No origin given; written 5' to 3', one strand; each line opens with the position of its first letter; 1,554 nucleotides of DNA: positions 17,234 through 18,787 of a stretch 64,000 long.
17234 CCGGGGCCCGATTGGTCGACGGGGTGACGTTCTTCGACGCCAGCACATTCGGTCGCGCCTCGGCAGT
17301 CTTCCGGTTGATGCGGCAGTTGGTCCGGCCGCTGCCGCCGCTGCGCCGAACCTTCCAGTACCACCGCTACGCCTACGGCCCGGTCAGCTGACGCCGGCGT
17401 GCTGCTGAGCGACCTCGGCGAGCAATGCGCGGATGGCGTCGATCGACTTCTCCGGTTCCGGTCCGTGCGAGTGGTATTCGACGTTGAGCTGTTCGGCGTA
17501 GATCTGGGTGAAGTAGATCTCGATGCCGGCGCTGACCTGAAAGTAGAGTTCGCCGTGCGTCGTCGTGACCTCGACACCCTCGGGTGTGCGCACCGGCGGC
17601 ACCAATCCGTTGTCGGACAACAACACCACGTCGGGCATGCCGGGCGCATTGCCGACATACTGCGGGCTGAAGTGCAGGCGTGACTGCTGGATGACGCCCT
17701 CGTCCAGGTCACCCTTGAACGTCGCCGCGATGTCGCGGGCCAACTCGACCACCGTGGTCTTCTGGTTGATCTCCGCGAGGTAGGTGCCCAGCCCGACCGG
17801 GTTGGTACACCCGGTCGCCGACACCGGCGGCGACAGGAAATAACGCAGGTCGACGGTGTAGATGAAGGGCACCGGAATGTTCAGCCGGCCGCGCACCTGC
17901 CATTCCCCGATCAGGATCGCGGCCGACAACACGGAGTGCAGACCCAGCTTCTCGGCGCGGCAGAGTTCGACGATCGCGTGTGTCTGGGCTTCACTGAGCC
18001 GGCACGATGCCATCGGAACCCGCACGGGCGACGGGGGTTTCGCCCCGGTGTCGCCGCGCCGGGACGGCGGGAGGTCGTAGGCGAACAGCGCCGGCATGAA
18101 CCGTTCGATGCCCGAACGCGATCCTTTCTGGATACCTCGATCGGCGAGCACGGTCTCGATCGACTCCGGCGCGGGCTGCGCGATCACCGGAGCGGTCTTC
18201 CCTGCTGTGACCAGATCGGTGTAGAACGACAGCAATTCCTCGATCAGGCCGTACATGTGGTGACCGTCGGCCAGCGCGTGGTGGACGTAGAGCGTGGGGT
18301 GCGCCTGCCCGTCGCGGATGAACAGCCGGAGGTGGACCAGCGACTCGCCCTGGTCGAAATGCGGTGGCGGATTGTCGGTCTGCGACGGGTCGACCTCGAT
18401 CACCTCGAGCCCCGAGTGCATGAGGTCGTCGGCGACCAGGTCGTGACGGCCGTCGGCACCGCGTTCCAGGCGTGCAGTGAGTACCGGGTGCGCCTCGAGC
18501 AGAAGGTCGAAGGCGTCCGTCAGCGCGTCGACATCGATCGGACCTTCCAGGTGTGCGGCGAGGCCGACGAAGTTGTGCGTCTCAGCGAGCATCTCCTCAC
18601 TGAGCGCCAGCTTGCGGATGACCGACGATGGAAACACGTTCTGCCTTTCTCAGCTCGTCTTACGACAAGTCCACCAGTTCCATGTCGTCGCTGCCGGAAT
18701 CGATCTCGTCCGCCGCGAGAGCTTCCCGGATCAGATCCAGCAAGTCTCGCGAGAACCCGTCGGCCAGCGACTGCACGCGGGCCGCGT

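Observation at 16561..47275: Orphan Pps-like (phthiocerol-type) assembly line lacking any ER module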

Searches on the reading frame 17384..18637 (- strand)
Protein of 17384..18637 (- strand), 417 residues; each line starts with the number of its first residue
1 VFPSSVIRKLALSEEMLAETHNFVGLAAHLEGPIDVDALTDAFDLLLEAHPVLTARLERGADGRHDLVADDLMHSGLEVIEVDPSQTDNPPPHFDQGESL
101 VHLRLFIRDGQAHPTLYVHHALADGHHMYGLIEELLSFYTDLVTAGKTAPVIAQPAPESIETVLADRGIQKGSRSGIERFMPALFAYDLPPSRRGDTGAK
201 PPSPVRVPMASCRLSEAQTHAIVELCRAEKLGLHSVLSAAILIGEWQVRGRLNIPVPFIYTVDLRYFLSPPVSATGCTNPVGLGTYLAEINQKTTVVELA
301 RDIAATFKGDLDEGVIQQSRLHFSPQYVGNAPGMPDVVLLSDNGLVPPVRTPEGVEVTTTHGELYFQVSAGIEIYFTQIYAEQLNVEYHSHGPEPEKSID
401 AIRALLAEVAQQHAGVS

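Call 4: search_protein_families(library=pfam, proteins=[window:17384-18637:-], max_evalue=0.001)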
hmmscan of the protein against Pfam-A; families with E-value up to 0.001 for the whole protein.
window:17384-18637:- (417 aa): 2 families
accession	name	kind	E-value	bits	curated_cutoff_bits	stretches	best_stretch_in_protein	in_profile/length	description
PF16911.10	PapA_C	-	1e-52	179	30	1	204-389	2-203/203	Phthiocerol/phthiodiolone dimycocerosyl transferase C-terminus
PF00668.25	Condensation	-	7.4e-08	32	30.6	1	18-148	23-167/456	Condensation domain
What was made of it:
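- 17384..18637 (-): PapA5-family acyltransferase (417 aa, HHALADG). Pfam PapA_C, E = 1e-52 (call 4).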

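Call 6: search_solved_structures(query=window:17384-18637:-, show_alignments=1)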
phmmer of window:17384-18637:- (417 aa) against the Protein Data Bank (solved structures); distinct sequences matched with E-value up to 0.001: 1.
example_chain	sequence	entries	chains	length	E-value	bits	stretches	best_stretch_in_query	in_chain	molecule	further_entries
1q9j_A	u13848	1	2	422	8.6e-119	400.2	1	1-414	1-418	Polyketide synthase associated protein 5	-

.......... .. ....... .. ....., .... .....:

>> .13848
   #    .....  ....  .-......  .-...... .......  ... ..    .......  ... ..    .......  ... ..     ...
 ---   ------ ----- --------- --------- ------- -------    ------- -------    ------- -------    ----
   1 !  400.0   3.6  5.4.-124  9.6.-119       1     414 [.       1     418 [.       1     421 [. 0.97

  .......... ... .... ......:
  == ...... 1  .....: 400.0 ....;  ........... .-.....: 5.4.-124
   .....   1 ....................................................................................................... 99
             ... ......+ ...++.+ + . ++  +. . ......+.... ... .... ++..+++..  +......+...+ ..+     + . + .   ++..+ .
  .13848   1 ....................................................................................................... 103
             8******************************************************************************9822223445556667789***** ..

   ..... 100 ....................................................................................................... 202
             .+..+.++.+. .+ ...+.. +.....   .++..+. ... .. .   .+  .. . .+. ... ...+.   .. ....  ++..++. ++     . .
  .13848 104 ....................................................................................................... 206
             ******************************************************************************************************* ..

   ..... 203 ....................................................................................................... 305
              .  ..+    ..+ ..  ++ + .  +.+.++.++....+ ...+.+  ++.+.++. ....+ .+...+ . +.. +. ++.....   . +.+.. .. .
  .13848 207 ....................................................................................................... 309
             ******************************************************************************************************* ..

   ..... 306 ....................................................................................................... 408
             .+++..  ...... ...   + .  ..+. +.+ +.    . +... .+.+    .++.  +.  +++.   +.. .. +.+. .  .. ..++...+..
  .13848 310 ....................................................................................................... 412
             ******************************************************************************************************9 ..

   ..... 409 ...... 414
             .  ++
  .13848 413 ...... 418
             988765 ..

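Call 9: find_homologous_proteins(query=window:17384-18637:-, max_evalue=1e-30)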
Query window:17384-18637:- (417 aa): 652 proteins with E <= 1e-30 among 8000 candidates; the best 120 are listed.
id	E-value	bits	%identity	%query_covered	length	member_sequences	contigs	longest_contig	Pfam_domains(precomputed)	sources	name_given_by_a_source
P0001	2.3e-246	835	87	100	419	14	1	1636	PF00668.26,PF16911.11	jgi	jgi:phenolphthiocerol/phthiocerol/phthiodiolone dimycocerosyl transferase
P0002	3.4e-243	825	88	100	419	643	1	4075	PF00668.26,PF16911.11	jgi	jgi:phenolphthiocerol/phthiocerol/phthiodiolone dimycocerosyl transferase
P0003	6.8e-242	821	87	100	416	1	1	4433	PF00668.26,PF16911.11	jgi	jgi:hypothetical protein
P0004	8.1e-242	820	87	100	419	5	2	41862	PF00668.26,PF16911.11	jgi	jgi:hypothetical protein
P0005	4.3e-240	815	86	100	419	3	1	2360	PF00668.26,PF16911.11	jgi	jgi:hypothetical protein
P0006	1.6e-239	813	86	100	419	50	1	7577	PF00668.26,PF16911.11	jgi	jgi:phenolphthiocerol/phthiocerol/phthiodiolone dimycocerosyl transferase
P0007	6.8e-239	811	87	100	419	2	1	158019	PF00668.26,PF16911.11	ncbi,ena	-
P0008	8.4e-239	810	86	100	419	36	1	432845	PF00668.26,PF16911.11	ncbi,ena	-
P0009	8.7e-239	810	85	100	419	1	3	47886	PF00668.26,PF16911.11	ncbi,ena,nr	ncbi:MAG: phenolphthiocerol/phthiocerol/phthiodiolone dimycocerosyl transferase [Mycobacterium sp.]|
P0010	1.4e-238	810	85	100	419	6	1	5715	PF00668.26,PF16911.11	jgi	-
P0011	1.9e-238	809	85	100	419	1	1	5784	PF00668.26,PF16911.11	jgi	jgi:hypothetical protein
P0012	2.3e-238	809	85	100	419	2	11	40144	PF00668.26,PF16911.11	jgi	jgi:hypothetical protein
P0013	3.8e-238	808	86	100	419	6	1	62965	PF00668.26,PF16911.11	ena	-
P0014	3.0e-237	805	86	100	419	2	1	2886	PF00668.26,PF16911.11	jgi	jgi:phenolphthiocerol/phthiocerol/phthiodiolone dimycocerosyl transferase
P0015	3.3e-237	805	85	100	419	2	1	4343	PF00668.26,PF16911.11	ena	-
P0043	1.7e-213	727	77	100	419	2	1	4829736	PF00668.26,PF16911.11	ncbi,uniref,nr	ncbi:hypothetical protein MSP7336_03725 [Mycobacterium shimoidei]|uniref:Phthiocerol/phthiodiolone d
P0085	1.8e-201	687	73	100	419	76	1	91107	PF00668.26,PF16911.11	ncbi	ncbi:phthiocerol/phthiodiolone dimycocerosyl transferase family protein [Mycolicibacter minnesotensi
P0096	9.9e-200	682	73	100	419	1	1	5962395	PF00668.26,PF16911.11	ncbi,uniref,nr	ncbi:phthiocerol/phthiodiolone dimycocerosyl transferase family protein [Mycolicibacterium mengxiang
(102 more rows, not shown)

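Call 17: search_protein_families(library=ncbifam, proteins=[window:17384-18637:-], max_evalue=1e-10)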
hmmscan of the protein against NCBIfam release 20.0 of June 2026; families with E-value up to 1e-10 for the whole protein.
window:17384-18637:- (417 aa): 4 families
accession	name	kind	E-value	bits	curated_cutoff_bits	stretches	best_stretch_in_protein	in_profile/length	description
NF006790.0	PRK09294.1-4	equivalog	4.9e-187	621.8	716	1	1-416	1-415/418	phthiocerol/phthiodiolone dimycocerosyl transferase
NF006788.0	PRK09294.1-2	equivalog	1.7e-124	415.9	539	1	1-412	1-416/422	phthiocerol/phthiodiolone dimycocerosyl transferase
NF006789.0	PRK09294.1-3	equivalog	1.4e-119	399.6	873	1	3-413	4-408/410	acyltransferase PapA5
NF006787.0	PRK09294.1-1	subfamily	1e-69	235.5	396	1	3-411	3-415/420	acyltransferase PapA5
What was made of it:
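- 17384..18637 (-): NCBIfam NF006790 scores 622 bits, below the 716 cut-off, and the PapA5 equivalog scores 400 against 873 (call 17).
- PapA is closest to the PapA5 subfamily models and to the PapA5 structure (calls 6, 17).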

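Call 39: find_encoding_contigs(protein=P0043, flank=10000, max_places=2)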
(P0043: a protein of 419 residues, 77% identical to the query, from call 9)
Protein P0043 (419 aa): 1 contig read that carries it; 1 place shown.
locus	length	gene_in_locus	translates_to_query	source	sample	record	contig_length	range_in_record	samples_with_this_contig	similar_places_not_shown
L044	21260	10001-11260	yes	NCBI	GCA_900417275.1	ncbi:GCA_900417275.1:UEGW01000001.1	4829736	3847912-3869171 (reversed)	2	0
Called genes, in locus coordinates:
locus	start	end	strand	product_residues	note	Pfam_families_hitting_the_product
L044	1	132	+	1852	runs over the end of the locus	-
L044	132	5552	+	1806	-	-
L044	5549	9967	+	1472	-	PF00109:ketoacyl-synt, PF00108:Thiolase_N (weak), PF02801:Ketoacyl-synt_C, PF16197:KAsynt_C_assoc, PF22621:CurL-like_PKS_C, PF00698:Acyl_transf_1, PF00550:PP-binding, PF00668:Condensation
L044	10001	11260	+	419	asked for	PF00668:Condensation (weak), PF16911:PapA_C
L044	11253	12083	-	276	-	PF04072:LCM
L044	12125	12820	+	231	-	-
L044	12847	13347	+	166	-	PF10698:DUF2505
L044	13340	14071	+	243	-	PF00881:Nitroreductase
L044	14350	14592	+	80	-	-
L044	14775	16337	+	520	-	-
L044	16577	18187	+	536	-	-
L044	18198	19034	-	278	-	PF00106:adh_short, PF08659:KR, PF01370:Epimerase, PF13460:NAD_binding_10, PF13561:adh_short_C2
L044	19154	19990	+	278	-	PF00561:Abhydrolase_1, PF12146:Hydrolase_4, PF12697:Abhydrolase_6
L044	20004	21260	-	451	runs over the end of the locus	PF00067:p450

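Call 40: find_encoding_contigs(protein=P0008, flank=10000, max_places=2)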
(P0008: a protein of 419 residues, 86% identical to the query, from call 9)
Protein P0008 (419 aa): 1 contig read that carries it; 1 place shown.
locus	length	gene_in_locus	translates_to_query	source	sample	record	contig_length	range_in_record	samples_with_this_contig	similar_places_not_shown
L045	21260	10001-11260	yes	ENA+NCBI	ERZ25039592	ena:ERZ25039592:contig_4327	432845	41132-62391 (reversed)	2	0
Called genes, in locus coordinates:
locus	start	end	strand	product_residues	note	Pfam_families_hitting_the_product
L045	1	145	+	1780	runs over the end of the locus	PF00109:ketoacyl-synt, PF02801:Ketoacyl-synt_C, PF16197:KAsynt_C_assoc, PF00698:Acyl_transf_1, PF14765:PS-DH, PF00106:adh_short, PF08659:KR, PF00550:PP-binding, +3 more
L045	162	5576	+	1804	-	PF00109:ketoacyl-synt, PF02801:Ketoacyl-synt_C, PF16197:KAsynt_C_assoc, PF00698:Acyl_transf_1, PF21089:PKS_DH_N, PF14765:PS-DH, PF00106:adh_short, PF08659:KR, +4 more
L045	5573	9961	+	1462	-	PF00109:ketoacyl-synt, PF00108:Thiolase_N (weak), PF02801:Ketoacyl-synt_C, PF16197:KAsynt_C_assoc, PF22621:CurL-like_PKS_C, PF00698:Acyl_transf_1, PF00550:PP-binding, PF00668:Condensation, +1 more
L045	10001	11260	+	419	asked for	PF00668:Condensation (weak), PF16911:PapA_C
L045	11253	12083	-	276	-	PF04072:LCM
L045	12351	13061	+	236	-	-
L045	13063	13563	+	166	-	PF10604:Polyketide_cyc2 (weak), PF10698:DUF2505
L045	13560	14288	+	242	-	PF00881:Nitroreductase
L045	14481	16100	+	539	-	-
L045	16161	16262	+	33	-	-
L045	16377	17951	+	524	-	-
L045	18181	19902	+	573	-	-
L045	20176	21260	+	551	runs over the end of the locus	-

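Call 78: find_encoding_contigs(protein=P0085, flank=10000, max_places=1)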
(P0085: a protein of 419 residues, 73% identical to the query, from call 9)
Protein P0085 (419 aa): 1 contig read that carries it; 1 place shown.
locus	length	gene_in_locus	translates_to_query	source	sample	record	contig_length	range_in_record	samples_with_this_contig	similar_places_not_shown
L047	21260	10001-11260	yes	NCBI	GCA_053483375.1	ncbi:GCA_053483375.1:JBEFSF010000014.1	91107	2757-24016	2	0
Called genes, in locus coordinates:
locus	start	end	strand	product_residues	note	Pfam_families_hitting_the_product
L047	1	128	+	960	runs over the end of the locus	PF21089:PKS_DH_N, PF14765:PS-DH, PF00106:adh_short, PF08659:KR, PF13561:adh_short_C2, PF00550:PP-binding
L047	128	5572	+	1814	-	PF00109:ketoacyl-synt, PF02801:Ketoacyl-synt_C, PF16197:KAsynt_C_assoc, PF00698:Acyl_transf_1, PF21089:PKS_DH_N, PF14765:PS-DH, PF00106:adh_short, PF08659:KR, +4 more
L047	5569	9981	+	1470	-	PF00109:ketoacyl-synt, PF00108:Thiolase_N (weak), PF02801:Ketoacyl-synt_C, PF16197:KAsynt_C_assoc, PF22621:CurL-like_PKS_C, PF00698:Acyl_transf_1, PF00550:PP-binding, PF00668:Condensation, +1 more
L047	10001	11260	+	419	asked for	PF00668:Condensation (weak), PF16911:PapA_C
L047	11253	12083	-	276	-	PF04072:LCM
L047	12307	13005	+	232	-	-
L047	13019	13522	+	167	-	PF10698:DUF2505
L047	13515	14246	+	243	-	PF00881:Nitroreductase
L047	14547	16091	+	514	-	-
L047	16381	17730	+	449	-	-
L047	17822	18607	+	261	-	PF00561:Abhydrolase_1, PF12146:Hydrolase_4, PF12697:Abhydrolase_6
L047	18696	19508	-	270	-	PF05175:MTS (faint), PF13489:Methyltransf_23, PF01209:Ubie_methyltran, PF13847:Methyltransf_31, PF08241:Methyltransf_11, PF08242:Methyltransf_12, PF13649:Methyltransf_25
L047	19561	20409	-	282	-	PF00106:adh_short, PF01370:Epimerase, PF08659:KR, PF13561:adh_short_C2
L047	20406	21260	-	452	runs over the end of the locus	PF00067:p450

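Call 79: find_encoding_contigs(protein=P0096, flank=10000, max_places=1)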
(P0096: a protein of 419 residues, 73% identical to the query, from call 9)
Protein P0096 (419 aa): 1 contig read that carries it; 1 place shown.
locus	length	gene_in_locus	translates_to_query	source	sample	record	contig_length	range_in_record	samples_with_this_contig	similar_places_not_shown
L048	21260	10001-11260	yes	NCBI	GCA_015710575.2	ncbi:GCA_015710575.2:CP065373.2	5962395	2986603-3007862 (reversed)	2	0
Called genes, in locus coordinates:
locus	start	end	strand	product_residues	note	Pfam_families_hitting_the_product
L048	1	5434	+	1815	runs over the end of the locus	PF00109:ketoacyl-synt, PF02801:Ketoacyl-synt_C, PF16197:KAsynt_C_assoc, PF00698:Acyl_transf_1, PF21089:PKS_DH_N, PF14765:PS-DH, PF00106:adh_short, PF08659:KR, +3 more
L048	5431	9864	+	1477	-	PF00109:ketoacyl-synt, PF00108:Thiolase_N (weak), PF02801:Ketoacyl-synt_C, PF16197:KAsynt_C_assoc, PF22621:CurL-like_PKS_C, PF00698:Acyl_transf_1, PF00550:PP-binding, PF00668:Condensation, +1 more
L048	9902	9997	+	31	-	-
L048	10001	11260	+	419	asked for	PF00668:Condensation (weak), PF16911:PapA_C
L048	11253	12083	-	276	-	PF04072:LCM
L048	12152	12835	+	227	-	-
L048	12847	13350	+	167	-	PF10698:DUF2505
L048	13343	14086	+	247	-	PF00881:Nitroreductase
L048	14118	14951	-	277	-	PF00106:adh_short, PF01370:Epimerase (weak), PF08659:KR, PF13460:NAD_binding_10 (faint), PF13561:adh_short_C2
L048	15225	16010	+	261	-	PF00561:Abhydrolase_1, PF12146:Hydrolase_4, PF12697:Abhydrolase_6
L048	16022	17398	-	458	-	PF00067:p450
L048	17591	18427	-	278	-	PF01209:Ubie_methyltran, PF13489:Methyltransf_23, PF13847:Methyltransf_31, PF08241:Methyltransf_11, PF08242:Methyltransf_12, PF13649:Methyltransf_25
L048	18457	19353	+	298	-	PF00106:adh_short, PF08659:KR, PF13561:adh_short_C2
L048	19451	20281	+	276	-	PF00106:adh_short, PF08659:KR, PF13561:adh_short_C2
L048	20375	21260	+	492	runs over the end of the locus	PF00743:FMO-like, PF01134:GIDA (faint), PF01266:DAO (faint), PF07992:Pyr_redox_2, PF13434:Lys_Orn_oxgnase (faint), PF13450:NAD_binding_8, PF13454:NAD_binding_9 (faint), PF13738:Pyr_redox_3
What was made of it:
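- The PKS4-PKS5-PapA-MT end recurs in three genera (calls 39, 40, 78, 79).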
